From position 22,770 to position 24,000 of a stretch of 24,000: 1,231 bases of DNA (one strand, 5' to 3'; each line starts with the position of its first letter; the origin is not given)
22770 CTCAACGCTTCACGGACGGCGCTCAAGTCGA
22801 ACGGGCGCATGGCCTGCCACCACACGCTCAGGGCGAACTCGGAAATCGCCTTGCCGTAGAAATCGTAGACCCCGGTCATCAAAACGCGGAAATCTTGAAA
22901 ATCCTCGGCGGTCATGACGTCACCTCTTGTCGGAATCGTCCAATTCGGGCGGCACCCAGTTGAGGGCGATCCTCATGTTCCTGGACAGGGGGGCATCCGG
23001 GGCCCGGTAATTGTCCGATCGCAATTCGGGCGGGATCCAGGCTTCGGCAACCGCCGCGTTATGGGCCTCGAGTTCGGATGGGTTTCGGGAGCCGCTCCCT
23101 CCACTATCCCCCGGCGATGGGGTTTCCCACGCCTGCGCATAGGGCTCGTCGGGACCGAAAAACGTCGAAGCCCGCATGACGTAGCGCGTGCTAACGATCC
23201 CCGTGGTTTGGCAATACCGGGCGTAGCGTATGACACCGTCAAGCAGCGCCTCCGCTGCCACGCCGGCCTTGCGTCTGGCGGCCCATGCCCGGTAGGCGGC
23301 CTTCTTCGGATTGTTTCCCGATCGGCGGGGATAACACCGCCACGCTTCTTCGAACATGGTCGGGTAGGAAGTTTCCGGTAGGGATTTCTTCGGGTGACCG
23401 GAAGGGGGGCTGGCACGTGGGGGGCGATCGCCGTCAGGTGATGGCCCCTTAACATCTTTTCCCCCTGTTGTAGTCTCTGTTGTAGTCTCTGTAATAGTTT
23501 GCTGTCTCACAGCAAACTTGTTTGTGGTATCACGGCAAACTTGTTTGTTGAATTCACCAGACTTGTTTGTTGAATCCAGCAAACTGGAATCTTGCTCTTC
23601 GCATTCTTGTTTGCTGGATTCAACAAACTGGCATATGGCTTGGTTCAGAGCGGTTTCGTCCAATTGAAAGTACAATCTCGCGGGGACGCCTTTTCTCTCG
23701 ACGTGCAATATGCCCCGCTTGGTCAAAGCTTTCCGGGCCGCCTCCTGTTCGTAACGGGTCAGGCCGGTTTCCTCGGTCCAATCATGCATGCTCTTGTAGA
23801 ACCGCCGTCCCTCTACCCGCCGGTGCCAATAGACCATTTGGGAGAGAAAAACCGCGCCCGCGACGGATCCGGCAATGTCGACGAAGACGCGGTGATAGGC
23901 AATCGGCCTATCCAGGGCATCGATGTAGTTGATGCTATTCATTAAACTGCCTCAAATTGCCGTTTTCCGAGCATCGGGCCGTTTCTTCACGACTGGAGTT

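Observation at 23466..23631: Candidate replication origin embedded in the initiator-like gene (lambda O/ori-type arrangement)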

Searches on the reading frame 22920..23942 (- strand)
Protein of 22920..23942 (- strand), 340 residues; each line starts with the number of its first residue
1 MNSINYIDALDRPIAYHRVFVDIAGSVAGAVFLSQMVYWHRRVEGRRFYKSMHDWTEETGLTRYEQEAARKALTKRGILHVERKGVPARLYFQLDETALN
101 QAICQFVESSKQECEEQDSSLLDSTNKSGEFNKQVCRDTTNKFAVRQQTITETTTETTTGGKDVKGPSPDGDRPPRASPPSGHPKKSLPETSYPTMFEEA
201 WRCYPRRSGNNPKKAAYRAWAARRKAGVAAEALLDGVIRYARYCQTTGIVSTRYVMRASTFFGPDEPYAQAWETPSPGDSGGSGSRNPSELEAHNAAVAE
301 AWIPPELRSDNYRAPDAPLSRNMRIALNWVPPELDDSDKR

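Call 5: search_protein_families(library=pfam, proteins=[window:22920-23942:-], max_evalue=0.1)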
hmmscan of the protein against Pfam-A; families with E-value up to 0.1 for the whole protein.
window:22920-23942:- (340 aa): 0 families

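Call 8: search_protein_families(library=ncbifam, proteins=[window:22920-23942:-], max_evalue=0.1)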
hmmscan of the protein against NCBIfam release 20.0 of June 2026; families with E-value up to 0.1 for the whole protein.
window:22920-23942:- (340 aa): 0 families

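Call 9: search_protein_families(library=phrogs, proteins=[window:22920-23942:-], max_evalue=0.1)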
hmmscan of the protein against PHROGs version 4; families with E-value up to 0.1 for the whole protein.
window:22920-23942:- (340 aa): 17 families
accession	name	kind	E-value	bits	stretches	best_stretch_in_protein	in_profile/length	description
phrog_9773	-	DNA, RNA and nucleotide metabolism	2.5e-35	123.5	1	8-177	8-176/288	replication initiation O-like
phrog_18526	-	unknown function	1e-28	101.4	1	187-279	43-135/157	-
phrog_3729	-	DNA, RNA and nucleotide metabolism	2.6e-28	100.2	1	188-279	243-334/356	replication initiation protein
phrog_1347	-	unknown function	3.2e-26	93.1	1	5-105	2-103/417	-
phrog_1701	-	DNA, RNA and nucleotide metabolism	4e-26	93.6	1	116-279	169-303/323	DnaD-like helicase loader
phrog_270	-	DNA, RNA and nucleotide metabolism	1.4e-25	91.5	1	10-287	26-266/383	replication initiation protein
phrog_26426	-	DNA, RNA and nucleotide metabolism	6.8e-25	89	1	193-285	142-232/272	replication protein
phrog_9327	-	DNA, RNA and nucleotide metabolism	2.5e-13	51.3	1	124-266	104-237/276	primosomal protein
phrog_6493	-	DNA, RNA and nucleotide metabolism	3e-10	40.9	1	17-159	14-148/261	DnaD-like helicase loader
phrog_23060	-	unknown function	4.4e-10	40.9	1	233-278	1-46/76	-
phrog_678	-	DNA, RNA and nucleotide metabolism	3.4e-09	37.7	1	29-186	75-211/346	replication initiation O-like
phrog_428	-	DNA, RNA and nucleotide metabolism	1.3e-07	32.2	1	30-162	112-220/455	replication initiation protein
phrog_16304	-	unknown function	0.0002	22.3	1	185-262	135-208/244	-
phrog_8102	-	DNA, RNA and nucleotide metabolism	0.0022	18.1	1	31-135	39-134/337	replication initiation protein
phrog_345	-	DNA, RNA and nucleotide metabolism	0.01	16.6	1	30-163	47-137/297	replication initiation O-like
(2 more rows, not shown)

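Call 10: find_homologous_proteins(query=window:22920-23942:-)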
Query window:22920-23942:- (340 aa): 511 proteins with E <= 0.001 among 7711 candidates; the best 120 are listed.
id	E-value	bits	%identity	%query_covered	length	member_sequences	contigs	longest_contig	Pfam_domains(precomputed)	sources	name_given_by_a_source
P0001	8.5e-123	428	58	100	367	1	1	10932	-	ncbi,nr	ncbi:MAG: hypothetical protein JXR29_05165 [Methylothermaceae bacterium]|nr:hypothetical protein [Me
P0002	5.3e-59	218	42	83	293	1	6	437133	-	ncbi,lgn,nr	ncbi:hypothetical protein ACW3ST_004936 [Salmonella enterica subsp. salamae serovar 42:b:e,n,x,z15]|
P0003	1.0e-57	214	42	83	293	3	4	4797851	-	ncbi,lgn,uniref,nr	ncbi:TPA: hypothetical protein GND40_003616 [Salmonella enterica subsp. indica]|uniref:Replication p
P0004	4.7e-57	212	38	81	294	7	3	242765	-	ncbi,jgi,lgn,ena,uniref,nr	ncbi:hypothetical protein [Serratia fonticola]|uniref:hypothetical protein n=1 Tax=Serratia fonticol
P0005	1.0e-56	210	41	80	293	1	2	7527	-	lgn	-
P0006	1.6e-56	210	41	80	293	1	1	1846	-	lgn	-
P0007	1.7e-56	210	41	80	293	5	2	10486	-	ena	-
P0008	2.0e-56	209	41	81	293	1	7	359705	-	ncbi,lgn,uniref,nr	ncbi:hypothetical protein ROU36_23745 [Citrobacter freundii complex sp. 2023EL-00962]|uniref:hypothe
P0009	2.6e-56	209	41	81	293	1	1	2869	-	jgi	-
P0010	3.6e-56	209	41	81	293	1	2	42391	-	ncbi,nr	ncbi:TPA: hypothetical protein QCI21_003518 [Enterobacter roggenkampii]|nr:hypothetical protein EKIN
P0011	3.8e-56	209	41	81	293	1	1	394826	-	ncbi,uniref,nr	ncbi:hypothetical protein [Enterobacter kobei]|uniref:hypothetical protein n=1 Tax=Enterobacter kobe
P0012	5.3e-56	208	41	81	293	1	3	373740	-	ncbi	ncbi:hypothetical protein ACV4J9_004184 [Enterobacter kobei]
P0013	1.1e-55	207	37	87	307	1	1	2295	-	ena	-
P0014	1.5e-55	207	40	84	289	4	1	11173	-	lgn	-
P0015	1.6e-55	207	42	83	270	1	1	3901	-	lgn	-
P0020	8.4e-55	204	62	46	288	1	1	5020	-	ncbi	-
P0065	1.0e-51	194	45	69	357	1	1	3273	-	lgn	-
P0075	1.6e-51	193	38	79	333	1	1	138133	-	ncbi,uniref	ncbi:hypothetical protein [Klebsiella pneumoniae]|uniref:hypothetical protein n=1 Tax=Klebsiella pne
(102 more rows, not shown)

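Call 11: search_dna_similar(query=window:22920-23942:-, collection=phages, mode=protein, max_rows=30)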
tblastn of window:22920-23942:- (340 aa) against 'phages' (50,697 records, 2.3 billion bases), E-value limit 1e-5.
Records with a match: 246; places in all: 248; records where one place covers at least 80% of the query: 4.
Best place of each record, by identity: <60% 246.
By first word of the organism name: Vibrio 113; Acinetobacter 25; Escherichia 22; Stx2c-converting 15; Stx2a-converting 11; Enterobacteria 9; Klebsiella 8; Stx1a-converting 7; Salmonella 7; Burkholderia 6; and 10 more.
By host as written in the record: - 145; Acinetobacter baumannii 17; Escherichia coli 10; Klebsiella pneumoniae 5; Salmonella enterica subsp. enterica serovar Typhimurium 4; Escherichia coli ECOR13 4; Vibrio cholerae 3; Ralstonia pseudosolanacearum 3; and 45 more.
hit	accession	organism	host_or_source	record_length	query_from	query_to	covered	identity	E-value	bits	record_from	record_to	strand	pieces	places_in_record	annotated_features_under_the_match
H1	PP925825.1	Escherichia phage SaltyDalty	Escherichia coli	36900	5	272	79%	38.3%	2e-42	162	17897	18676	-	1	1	replication initiation O-like protein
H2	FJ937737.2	Burkholderia phage BcepIL02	Burkholderia cenocepacia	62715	1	272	80%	32.6%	3e-23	106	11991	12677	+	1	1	putative DNA replication protein | hypothetical protein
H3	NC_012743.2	Burkholderia phage BcepIL02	Burkholderia cenocepacia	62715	1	272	80%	32.6%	3e-23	106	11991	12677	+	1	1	replication initiation O-like | hypothetical protein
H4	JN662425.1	Burkholderia phage DC1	Burkholderia cepacia LMG 18821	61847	1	272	80%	31.9%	9e-23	105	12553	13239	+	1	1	replication protein | hypothetical protein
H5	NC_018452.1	Burkholderia phage DC1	Burkholderia cepacia LMG 18821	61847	1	272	80%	31.9%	9e-23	105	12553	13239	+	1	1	replication initiation O-like | hypothetical protein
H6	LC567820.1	Stx2a-converting phage Stx2_14744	-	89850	10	273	78%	31.9%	8e-22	102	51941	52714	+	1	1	phage replication protein O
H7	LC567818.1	Stx2a-converting phage Stx2_14040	-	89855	10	273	78%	31.9%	8e-22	102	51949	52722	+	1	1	phage replication protein O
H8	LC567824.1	Stx2a-converting phage Stx2_499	-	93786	10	273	78%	31.9%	8e-22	102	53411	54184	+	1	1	phage replication protein O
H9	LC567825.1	Stx1a-converting phage Stx1_499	-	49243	10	273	78%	31.5%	5e-21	100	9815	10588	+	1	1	phage replication protein O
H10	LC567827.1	Stx1a-converting phage Stx1_699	-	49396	10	273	78%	31.5%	5e-21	100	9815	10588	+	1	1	phage replication protein O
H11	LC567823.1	Stx1a-converting phage Stx1_132418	-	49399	10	273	78%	31.5%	5e-21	100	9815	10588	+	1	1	phage replication protein O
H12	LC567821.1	Stx1a-converting phage Stx1_14744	-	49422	10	273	78%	31.5%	5e-21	100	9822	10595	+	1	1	phage replication protein O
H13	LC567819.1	Stx1a-converting phage Stx1_14040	-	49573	10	273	78%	31.5%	5e-21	100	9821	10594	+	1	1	phage replication protein O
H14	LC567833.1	Stx1a-converting phage Stx1_EH1992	-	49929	10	273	78%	31.5%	5e-21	100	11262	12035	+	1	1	phage replication protein O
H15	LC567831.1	Stx1a-converting phage Stx1_EH1995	-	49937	10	273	78%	31.5%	5e-21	100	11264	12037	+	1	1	phage replication protein O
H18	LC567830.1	Stx2d-converting phage Stx2_112808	-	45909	10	273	78%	31.5%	8e-21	99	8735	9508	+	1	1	phage replication protein O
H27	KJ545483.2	Vibrio phage phi 2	-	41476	9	143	40%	41.0%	5e-23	105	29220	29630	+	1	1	replication protein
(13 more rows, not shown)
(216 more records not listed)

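Call 12: find_encoding_contigs(protein=P0001, flank=10000, max_places=3)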
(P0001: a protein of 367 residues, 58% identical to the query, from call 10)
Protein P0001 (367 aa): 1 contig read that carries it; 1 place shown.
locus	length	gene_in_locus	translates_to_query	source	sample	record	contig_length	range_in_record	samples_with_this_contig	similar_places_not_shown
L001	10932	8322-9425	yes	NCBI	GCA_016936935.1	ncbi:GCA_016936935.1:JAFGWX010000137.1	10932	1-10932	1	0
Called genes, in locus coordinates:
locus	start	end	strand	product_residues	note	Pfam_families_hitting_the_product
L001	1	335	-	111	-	PF00478:IMPDH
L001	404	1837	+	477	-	PF00929:RNase_T, PF08411:ExoI_SH3, PF26016:ExoI_C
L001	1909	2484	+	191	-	PF10604:Polyketide_cyc2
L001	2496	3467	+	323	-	-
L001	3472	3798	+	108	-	PF04287:DUF446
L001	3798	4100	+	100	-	-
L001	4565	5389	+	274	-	PF00589:Phage_integrase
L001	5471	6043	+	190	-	PF05685:Uma2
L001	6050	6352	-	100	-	-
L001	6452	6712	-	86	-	PF26843:Kil_protein (faint)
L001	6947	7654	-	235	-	PF01381:HTH_3 (weak), PF00717:Peptidase_S24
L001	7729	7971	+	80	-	PF14549:P22_Cro, PF15943:YdaS_toxin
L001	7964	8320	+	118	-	-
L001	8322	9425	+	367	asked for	-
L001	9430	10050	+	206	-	PF20081:DUF6475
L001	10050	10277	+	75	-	-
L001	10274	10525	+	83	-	-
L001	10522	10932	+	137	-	PF11198:DUF2857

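Call 13: find_encoding_contigs(protein=window:22920-23942:-, flank=10000, max_places=4)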
Protein window:22920-23942:- (340 aa): no gene with exactly this product is on record in the collection.

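Call 20: find_related_loci(query=window:22920-23942:-, collection=genome_contigs, flank=6000)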
Query window:22920-23942:- (340 aa) in genome_contigs; peptide patterns used: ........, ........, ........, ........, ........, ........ (x = any residue, [..] = any of these).
13 stretches matched a pattern, but none encodes a relative of the query by tblastn (E <= 1e-3).

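Call 21: find_related_loci(query=window:22920-23942:-, collection=viral_contigs, flank=6000)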
Query window:22920-23942:- (340 aa) in viral_contigs; peptide patterns used: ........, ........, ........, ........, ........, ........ (x = any residue, [..] = any of these).
No stretch of DNA in the collection matches any of the patterns.

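Call 23: find_encoding_contigs(protein=P0020, flank=6000, max_places=2)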
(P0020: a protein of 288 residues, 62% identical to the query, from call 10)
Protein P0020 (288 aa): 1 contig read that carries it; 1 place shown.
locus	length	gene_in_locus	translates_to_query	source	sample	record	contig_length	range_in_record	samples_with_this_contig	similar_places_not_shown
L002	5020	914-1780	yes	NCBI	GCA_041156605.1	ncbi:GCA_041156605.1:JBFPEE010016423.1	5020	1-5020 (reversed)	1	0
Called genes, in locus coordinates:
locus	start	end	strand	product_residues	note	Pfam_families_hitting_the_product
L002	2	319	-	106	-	?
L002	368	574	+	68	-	PF13560:HTH_31, PF01381:HTH_3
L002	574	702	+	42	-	-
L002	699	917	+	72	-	PF01258:zf-dskA_traR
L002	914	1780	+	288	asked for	-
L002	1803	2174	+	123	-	-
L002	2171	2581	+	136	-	PF18909:dGTP_diPhyd_N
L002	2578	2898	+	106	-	PF16786:RecA_dep_nuc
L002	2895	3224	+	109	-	PF06356:DUF1064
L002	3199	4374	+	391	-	PF09669:Phage_pRha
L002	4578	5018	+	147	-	?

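Call 24: find_encoding_contigs(protein=P0065, flank=6000, max_places=2)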
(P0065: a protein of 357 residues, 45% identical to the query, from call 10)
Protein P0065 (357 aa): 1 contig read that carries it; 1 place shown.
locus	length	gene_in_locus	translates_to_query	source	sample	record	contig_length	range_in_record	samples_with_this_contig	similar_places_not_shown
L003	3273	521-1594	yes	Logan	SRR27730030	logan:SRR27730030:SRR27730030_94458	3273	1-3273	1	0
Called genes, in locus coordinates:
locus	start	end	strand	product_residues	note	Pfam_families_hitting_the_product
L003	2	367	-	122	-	?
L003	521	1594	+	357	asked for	-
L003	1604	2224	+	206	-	PF20081:DUF6475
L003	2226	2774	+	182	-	PF11198:DUF2857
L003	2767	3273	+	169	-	?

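Call 25: find_encoding_contigs(protein=P0075, flank=6000, max_places=2)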
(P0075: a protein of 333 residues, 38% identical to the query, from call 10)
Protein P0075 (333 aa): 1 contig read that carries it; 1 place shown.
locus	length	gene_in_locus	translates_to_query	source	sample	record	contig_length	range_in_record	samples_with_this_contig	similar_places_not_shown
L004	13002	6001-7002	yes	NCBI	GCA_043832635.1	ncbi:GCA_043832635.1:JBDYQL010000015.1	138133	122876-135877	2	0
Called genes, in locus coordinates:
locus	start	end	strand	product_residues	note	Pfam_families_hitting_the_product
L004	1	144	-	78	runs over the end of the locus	-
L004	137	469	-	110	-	-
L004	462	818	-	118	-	-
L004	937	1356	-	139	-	-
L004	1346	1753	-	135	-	PF14354:Lar_restr_allev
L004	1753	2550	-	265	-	PF10543:ORF6N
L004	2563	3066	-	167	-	-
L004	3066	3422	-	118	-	-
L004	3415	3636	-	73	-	-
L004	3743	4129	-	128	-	PF00717:Peptidase_S24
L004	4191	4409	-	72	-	-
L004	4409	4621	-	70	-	-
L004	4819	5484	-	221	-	PF13560:HTH_31 (weak), PF01381:HTH_3, PF00717:Peptidase_S24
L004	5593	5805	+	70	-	PF12844:HTH_19, PF13560:HTH_31, PF01381:HTH_3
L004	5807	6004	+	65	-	PF13973:DUF4222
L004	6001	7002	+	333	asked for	-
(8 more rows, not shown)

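Call 28: find_related_loci(query=A2, collection=genome_contigs, flank=3000)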
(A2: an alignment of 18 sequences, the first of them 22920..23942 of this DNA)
Query A2 (340 aa) in genome_contigs; peptide patterns used: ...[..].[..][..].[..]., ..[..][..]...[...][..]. (x = any residue, [..] = any of these).
32 stretches matched a pattern; 25 encode a relative of the query (tblastn E <= 1e-3); 25 distinct loci.
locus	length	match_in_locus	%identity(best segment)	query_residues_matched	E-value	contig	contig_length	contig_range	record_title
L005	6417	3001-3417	41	4-148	6e-31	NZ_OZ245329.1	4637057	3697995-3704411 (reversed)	MAG: Marinomonas sp. isolate 1f2af3a4-9dea-46d2-b6db-4e37706f4817 chromosome 1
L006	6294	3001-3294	59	2-99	2e-30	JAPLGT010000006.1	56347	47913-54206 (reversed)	MAG: Chloroflexota bacterium isolate LacPavin_0818_WC45_MAG_50_14 LacPavin_0818_WC45_scaffold_35020, whole genome shotgu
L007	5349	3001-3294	58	2-99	8e-30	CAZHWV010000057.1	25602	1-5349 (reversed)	MAG TPA_asm: uncultured Anaerolinea sp. isolate SRP272421_co3_646 genome assembly, contig: NODE_3856_length_25602_cov_6.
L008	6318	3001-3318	55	7-114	1e-30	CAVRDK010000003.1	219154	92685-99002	MAG: uncultured beta proteobacterium isolate MFD01231.bin.1.102 genome assembly, contig: contig_16000, whole genome shot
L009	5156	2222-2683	39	8-164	2e-28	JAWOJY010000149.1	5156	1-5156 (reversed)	MAG: Nitrospirota bacterium isolate bin_109_1 c_000013979431, whole genome shotgun sequence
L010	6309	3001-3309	50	3-104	3e-27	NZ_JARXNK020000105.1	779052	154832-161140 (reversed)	Raoultella lignicola strain TW_WC1a.1 NODE_2_length_779052_cov_71.000082, whole genome shotgun sequence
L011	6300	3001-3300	46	4-103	8e-27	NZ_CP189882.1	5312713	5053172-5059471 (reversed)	Symbiopectobacterium purcellii strain MEX chromosome, complete genome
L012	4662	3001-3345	45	2-114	4e-27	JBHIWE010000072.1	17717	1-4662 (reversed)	MAG: Acidovorax sp. isolate MAG16 WDNA01_bin.24.orig_72, whole genome shotgun sequence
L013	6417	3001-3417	38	8-160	6e-27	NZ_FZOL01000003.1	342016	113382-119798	Pseudomonas japonica strain DSM 22348, whole genome shotgun sequence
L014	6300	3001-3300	46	4-103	8e-27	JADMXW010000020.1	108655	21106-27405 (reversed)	Serratia marcescens strain 1001295B_180824_A7 NODE_20_length_108655_cov_23.0559, whole genome shotgun sequence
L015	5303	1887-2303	38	8-160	8e-26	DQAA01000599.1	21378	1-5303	MAG TPA_asm: Pseudomonas sp. isolate UBA11273 contig_1489, whole genome shotgun sequence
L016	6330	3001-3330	43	4-116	4e-26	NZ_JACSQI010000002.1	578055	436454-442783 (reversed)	Escherichia whittamii strain Sa2BVA5 NODE_2_length_578055_cov_7.746463, whole genome shotgun sequence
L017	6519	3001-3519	31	7-219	9e-26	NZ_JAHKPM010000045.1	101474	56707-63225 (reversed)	Vibrio hepatarius strain E3R11 E3R11_E3R11_contig_11, whole genome shotgun sequence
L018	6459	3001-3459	36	4-180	5e-26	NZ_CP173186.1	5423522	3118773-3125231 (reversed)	Serratia aquatilis strain 2015-2462-01 chromosome, complete genome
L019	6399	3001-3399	35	10-148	5e-26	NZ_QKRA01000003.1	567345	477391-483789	Marinomonas piezotolerans strain YLB-05 NODE_3_length_567345_cov_56.06, whole genome shotgun sequence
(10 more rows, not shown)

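Call 29: find_related_loci(query=A2, collection=viral_contigs, flank=3000)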
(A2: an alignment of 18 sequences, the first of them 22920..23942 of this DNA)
Query A2 (340 aa) in viral_contigs; peptide patterns used: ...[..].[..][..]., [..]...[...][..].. (x = any residue, [..] = any of these).
416 stretches matched a pattern; 355 encode a relative of the query (tblastn E <= 1e-3); the best 80 are kept; 80 distinct loci.
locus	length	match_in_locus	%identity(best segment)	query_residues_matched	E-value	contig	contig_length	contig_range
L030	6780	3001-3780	40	5-272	6e-59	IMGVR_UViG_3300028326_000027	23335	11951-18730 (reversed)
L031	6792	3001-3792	40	6-277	5e-59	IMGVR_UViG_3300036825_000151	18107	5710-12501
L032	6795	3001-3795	39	5-277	2e-58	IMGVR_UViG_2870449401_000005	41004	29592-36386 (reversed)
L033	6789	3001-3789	40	6-276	3e-58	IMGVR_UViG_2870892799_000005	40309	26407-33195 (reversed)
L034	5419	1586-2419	40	7-295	4e-58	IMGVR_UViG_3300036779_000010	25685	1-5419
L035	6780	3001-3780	40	5-272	2e-57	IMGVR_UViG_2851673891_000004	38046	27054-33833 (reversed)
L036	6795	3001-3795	38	5-277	1e-57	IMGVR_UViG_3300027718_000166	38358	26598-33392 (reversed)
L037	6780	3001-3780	40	5-272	2e-57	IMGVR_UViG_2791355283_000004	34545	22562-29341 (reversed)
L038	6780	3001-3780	40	5-272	4e-57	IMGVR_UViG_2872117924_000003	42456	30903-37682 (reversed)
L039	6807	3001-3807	39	7-288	3e-57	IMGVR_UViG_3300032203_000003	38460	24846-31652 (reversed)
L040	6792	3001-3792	38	6-277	3e-57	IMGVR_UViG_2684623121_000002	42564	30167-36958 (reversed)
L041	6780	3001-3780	40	5-272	4e-57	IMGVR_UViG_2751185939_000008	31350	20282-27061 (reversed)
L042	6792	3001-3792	38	6-277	7e-57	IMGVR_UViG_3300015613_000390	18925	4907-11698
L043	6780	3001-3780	40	5-272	6e-57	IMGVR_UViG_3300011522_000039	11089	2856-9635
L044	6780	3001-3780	40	5-272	6e-57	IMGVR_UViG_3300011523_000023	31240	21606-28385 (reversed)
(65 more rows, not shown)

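Call 37: search_solved_structures(query=A2, max_evalue=1)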
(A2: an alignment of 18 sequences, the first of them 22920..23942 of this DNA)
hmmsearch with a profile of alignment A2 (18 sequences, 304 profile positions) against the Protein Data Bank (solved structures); distinct sequences matched with E-value up to 1: 0.
